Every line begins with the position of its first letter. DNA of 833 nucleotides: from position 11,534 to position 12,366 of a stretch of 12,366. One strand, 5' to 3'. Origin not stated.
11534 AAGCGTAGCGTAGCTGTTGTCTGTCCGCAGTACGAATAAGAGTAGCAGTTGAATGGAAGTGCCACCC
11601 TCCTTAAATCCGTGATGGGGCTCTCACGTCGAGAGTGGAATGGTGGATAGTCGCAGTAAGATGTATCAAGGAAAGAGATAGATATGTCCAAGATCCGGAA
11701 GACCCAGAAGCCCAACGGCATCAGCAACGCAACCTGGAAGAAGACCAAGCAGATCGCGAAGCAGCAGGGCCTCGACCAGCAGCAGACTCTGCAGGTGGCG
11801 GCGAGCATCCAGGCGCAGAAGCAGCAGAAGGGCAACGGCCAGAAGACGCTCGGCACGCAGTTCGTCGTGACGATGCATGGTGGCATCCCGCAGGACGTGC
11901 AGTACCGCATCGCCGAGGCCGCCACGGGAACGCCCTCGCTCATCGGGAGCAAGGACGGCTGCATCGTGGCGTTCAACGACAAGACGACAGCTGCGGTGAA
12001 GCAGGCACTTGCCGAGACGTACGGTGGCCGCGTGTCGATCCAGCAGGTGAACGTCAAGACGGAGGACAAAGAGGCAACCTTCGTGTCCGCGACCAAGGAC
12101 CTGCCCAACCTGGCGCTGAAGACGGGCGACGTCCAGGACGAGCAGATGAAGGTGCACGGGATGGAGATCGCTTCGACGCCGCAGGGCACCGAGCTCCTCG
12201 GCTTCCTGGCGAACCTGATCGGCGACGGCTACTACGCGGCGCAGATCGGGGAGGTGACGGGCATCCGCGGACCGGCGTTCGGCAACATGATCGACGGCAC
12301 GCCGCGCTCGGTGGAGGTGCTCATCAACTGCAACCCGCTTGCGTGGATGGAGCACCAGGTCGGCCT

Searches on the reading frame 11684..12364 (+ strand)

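Call 81: search_protein_families(library=pfam, proteins=[window:11684-12364:+], max_evalue=0.05)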
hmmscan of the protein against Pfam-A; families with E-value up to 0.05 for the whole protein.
seq(227 aa): 1 family
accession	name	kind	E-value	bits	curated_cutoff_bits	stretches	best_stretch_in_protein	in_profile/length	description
PF07057.17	TraI_C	-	0.0062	16.8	27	1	103-164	19-79/154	DNA helicase TraI, C-terminal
